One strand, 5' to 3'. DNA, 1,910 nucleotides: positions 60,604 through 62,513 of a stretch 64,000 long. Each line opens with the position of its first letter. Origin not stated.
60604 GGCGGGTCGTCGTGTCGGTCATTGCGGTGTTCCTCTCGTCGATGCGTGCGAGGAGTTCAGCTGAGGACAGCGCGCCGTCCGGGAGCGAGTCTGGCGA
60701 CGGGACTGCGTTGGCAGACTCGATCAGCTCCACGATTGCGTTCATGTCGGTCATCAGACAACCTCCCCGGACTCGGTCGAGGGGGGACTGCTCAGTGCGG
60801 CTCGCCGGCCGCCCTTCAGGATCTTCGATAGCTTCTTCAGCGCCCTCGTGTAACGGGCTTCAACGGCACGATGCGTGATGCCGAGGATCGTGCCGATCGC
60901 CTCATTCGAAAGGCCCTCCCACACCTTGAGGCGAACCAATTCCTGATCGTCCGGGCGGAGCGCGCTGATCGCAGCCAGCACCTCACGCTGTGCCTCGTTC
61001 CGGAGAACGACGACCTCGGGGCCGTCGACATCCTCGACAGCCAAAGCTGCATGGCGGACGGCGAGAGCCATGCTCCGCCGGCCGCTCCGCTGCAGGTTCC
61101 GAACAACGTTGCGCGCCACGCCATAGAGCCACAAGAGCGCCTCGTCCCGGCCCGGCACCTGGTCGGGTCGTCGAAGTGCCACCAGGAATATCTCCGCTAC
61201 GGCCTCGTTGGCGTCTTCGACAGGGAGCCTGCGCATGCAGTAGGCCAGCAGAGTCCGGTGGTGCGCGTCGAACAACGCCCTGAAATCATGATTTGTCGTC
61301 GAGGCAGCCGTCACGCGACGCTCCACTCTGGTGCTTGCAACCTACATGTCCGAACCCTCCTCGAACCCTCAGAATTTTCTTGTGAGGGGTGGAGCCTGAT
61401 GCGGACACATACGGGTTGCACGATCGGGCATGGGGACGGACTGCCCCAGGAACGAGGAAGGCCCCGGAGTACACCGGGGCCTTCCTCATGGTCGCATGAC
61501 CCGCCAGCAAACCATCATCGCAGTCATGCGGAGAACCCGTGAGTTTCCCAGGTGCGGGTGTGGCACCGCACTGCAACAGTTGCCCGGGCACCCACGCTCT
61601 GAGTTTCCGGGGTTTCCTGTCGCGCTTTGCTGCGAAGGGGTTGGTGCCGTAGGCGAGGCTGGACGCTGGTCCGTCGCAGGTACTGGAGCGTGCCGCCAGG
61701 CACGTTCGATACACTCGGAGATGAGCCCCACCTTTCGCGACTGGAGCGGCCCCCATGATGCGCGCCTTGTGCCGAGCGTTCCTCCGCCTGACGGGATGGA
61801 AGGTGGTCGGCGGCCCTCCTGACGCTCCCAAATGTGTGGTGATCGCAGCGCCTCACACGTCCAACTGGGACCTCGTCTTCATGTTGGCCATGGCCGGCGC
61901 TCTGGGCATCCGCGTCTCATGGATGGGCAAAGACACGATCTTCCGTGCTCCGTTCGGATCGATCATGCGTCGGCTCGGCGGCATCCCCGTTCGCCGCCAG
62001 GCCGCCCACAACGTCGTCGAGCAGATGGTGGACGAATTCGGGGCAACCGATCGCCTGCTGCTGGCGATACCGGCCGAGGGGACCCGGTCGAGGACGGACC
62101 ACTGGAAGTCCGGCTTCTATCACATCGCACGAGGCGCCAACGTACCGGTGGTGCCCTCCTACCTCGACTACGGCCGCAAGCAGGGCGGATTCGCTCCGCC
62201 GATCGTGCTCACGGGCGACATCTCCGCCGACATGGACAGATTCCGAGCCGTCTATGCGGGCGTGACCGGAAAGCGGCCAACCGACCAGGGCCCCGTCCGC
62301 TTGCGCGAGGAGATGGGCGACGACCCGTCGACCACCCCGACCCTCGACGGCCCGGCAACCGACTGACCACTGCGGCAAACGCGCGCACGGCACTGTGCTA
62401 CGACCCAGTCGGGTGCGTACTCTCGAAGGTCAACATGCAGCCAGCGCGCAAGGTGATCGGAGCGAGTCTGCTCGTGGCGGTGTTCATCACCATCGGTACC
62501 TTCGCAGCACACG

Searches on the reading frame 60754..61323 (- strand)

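Call 11: search_protein_families(library=pfam, proteins=[window:60754-61323:-], max_evalue=0.001)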
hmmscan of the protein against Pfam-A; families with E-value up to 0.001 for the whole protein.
window:60754-61323:- (189 aa): 5 families
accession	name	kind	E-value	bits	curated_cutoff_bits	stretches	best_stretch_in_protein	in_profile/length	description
PF08281.18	Sigma70_r4_2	-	6.2e-12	45.4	25.7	1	113-165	2-54/54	Sigma-70, region 4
PF04542.20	Sigma70_r2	-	4.3e-07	30.1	24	1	17-83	1-70/71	Sigma-70 region 2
PF04545.22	Sigma70_r4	-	5.7e-06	26.2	24.1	1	118-166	1-49/50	Sigma-70, region 4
PF02001.22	DUF134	-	3.8e-05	24.6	27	0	101-173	16-86/98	Protein of unknown function DUF134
PF07638.17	Sigma70_ECF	-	0.00019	21.8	21.1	1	110-166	124-180/185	ECF sigma factor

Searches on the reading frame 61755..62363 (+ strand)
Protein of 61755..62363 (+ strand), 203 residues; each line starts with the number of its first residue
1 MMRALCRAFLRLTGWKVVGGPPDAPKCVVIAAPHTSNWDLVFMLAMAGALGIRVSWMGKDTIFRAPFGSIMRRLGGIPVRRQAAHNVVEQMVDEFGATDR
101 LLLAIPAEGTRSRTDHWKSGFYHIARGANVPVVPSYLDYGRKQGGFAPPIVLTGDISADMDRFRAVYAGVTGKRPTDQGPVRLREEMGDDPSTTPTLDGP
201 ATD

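Call 11: search_protein_families(library=pfam, proteins=[window:61755-62363:+], max_evalue=0.001)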
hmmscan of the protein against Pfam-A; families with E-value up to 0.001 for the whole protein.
window:61755-62363:+ (203 aa): 1 family
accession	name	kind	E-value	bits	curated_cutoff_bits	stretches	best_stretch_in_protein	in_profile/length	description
PF01553.26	Acyltransferase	-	2.8e-14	53.5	23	1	28-136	16-130/132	Acyltransferase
